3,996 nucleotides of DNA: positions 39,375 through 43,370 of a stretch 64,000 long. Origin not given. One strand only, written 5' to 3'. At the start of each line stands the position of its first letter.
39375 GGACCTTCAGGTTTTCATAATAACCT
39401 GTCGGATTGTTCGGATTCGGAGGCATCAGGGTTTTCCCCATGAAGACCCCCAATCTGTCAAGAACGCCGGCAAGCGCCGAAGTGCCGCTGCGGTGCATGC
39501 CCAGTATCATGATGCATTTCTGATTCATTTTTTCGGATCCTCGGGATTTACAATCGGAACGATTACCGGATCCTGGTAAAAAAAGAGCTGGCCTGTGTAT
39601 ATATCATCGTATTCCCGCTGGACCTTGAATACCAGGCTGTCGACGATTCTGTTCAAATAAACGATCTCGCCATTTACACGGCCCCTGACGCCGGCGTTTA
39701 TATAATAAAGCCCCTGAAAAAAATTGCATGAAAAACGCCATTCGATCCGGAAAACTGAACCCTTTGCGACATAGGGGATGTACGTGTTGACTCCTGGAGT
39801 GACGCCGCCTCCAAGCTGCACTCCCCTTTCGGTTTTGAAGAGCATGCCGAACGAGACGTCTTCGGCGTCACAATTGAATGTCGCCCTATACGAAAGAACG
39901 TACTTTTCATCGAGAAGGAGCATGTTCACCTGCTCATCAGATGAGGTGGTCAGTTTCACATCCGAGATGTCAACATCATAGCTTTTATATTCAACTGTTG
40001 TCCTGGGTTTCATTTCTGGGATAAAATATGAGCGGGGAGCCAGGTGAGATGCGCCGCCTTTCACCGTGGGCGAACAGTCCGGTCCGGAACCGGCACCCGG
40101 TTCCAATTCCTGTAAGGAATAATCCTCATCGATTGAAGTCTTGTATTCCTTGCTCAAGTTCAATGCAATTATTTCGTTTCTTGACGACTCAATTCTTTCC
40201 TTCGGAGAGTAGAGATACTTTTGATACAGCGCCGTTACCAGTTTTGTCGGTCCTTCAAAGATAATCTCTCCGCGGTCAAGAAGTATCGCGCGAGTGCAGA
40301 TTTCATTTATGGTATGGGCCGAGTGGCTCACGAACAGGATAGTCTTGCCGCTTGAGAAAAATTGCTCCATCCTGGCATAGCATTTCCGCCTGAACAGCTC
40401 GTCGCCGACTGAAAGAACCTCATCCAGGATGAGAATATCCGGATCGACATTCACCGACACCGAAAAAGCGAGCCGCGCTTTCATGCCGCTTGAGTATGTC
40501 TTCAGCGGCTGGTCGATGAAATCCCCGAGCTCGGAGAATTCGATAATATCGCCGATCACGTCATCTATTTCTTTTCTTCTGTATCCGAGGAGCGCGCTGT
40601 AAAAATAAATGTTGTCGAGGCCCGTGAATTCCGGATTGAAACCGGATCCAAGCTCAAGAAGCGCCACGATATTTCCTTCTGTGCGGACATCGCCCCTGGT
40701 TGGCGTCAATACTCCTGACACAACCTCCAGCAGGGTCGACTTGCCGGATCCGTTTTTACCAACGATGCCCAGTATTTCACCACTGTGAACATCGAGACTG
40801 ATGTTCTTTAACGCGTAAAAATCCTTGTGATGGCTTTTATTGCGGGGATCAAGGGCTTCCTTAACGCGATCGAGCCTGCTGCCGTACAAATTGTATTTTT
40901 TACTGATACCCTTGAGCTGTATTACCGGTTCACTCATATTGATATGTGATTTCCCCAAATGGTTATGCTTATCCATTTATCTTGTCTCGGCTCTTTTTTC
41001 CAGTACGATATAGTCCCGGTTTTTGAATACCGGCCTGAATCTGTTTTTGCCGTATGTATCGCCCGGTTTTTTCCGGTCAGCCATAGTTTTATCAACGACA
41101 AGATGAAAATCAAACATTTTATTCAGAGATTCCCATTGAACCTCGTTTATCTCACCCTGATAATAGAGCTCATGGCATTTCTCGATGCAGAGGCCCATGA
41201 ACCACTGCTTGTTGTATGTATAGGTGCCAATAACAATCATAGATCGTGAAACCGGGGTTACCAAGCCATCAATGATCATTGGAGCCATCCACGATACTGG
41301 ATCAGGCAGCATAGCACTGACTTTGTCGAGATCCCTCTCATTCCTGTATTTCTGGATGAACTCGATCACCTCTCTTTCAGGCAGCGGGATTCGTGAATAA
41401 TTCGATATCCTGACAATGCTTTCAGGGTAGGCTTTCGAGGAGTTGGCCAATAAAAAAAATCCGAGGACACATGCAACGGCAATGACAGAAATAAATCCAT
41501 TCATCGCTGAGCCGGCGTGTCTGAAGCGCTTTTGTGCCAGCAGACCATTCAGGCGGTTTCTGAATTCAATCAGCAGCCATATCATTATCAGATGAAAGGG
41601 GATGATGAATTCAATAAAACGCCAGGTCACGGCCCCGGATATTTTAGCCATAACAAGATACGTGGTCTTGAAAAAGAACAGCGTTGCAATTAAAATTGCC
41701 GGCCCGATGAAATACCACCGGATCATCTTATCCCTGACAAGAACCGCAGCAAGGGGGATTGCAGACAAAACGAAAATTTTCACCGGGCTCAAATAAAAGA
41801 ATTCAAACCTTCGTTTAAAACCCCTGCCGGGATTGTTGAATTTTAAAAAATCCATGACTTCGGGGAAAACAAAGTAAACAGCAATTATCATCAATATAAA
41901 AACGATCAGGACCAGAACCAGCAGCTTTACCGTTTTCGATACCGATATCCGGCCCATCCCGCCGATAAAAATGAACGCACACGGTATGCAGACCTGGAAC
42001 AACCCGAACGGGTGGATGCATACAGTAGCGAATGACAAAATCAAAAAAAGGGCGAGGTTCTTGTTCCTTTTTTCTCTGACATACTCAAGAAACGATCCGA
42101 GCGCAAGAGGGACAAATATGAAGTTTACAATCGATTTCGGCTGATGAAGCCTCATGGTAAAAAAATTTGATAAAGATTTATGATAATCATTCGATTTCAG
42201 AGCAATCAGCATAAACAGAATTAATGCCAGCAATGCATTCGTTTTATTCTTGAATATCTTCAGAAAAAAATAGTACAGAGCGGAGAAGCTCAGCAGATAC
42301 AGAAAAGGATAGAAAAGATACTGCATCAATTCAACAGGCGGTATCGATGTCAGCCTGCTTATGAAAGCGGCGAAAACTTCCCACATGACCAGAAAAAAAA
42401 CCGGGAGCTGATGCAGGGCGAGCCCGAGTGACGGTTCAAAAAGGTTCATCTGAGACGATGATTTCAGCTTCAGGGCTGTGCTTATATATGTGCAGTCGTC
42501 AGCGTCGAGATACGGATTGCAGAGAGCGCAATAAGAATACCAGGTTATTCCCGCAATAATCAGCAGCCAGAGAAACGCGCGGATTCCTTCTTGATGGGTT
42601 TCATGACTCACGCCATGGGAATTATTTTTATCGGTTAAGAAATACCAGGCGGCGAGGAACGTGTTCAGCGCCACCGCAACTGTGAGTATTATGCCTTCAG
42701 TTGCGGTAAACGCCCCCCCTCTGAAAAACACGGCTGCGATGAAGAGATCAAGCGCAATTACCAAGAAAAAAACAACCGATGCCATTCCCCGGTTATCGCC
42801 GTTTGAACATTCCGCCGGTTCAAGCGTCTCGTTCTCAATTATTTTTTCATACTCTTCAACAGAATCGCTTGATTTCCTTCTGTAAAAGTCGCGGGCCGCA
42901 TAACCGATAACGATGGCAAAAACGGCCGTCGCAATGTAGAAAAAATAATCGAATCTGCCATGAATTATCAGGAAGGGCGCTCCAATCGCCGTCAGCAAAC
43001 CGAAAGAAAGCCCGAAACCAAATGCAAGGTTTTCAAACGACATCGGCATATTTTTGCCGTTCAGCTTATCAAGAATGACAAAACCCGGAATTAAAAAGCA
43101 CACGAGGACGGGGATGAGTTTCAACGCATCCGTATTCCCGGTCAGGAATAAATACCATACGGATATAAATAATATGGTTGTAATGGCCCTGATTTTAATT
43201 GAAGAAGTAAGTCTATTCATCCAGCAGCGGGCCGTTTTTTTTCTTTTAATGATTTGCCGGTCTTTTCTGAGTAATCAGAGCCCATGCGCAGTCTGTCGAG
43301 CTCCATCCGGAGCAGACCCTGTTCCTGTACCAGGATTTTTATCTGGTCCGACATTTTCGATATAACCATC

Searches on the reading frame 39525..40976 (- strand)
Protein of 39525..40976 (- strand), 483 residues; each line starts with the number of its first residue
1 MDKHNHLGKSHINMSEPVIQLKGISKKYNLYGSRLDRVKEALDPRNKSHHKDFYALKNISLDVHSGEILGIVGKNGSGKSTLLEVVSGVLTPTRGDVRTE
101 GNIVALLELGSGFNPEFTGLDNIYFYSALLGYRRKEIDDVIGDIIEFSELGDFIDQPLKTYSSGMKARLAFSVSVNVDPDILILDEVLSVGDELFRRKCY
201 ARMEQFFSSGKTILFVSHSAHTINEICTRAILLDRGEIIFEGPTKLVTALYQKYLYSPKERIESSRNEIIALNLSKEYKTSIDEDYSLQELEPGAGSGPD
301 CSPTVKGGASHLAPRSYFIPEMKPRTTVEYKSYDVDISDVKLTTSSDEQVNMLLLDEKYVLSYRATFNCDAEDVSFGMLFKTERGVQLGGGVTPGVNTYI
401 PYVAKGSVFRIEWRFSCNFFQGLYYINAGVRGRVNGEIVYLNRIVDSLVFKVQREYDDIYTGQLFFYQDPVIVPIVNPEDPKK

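Call 11: search_protein_families(library=pfam, proteins=[window:39525-40976:-], max_evalue=0.001)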
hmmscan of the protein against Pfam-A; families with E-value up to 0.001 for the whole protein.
window:39525-40976:- (483 aa): 5 families
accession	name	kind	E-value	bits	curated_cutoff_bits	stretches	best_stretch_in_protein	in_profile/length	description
PF00005.33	ABC_tran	-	3e-22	80.1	25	1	56-187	1-135/137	ABC transporter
PF14524.12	Wzt_C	-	1.8e-19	70.6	30.4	1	329-453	4-130/143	Wzt C-terminal domain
PF13555.12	AAA_29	-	1.1e-05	25.5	27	1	61-94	17-50/61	P-loop containing region of AAA domain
PF13304.12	AAA_21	-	4.1e-05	24.2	27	1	69-107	2-26/304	AAA domain, putative AbiEii toxin, Type IV TA system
PF13476.12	AAA_23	-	5.5e-05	24.3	27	1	57-95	11-48/201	AAA domain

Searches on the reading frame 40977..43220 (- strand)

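Call 11: search_protein_families(library=pfam, proteins=[window:40977-43220:-], max_evalue=0.001)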
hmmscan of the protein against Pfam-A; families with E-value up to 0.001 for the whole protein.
window:40977-43220:- (747 aa): 1 family
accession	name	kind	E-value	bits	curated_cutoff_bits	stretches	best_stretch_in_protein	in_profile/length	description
PF19554.4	DUF6077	-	4.5e-24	85.3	27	2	170-450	63-351/354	Family of unknown function (DUF6077)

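Call 64: search_protein_families(library=pfam, proteins=[window:40977-43220:-], max_evalue=1)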
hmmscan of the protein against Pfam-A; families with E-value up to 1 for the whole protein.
window:40977-43220:- (747 aa): 4 families
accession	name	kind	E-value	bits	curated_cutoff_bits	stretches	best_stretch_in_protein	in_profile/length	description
PF19554.4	DUF6077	-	4.5e-24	85.3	27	2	170-450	63-351/354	Family of unknown function (DUF6077)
PF12698.13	ABC2_membrane_3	-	0.0025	17.4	31.6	1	273-340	220-282/347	ABC-2 family transporter protein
PF00858.29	ASC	-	0.27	10.7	23.6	0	678-707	361-390/455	Amiloride-sensitive sodium channel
PF18142.6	SLATT_fungal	-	0.44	11.1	26.5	0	146-191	15-60/121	SMODS and SLOG-associating 2TM effector domain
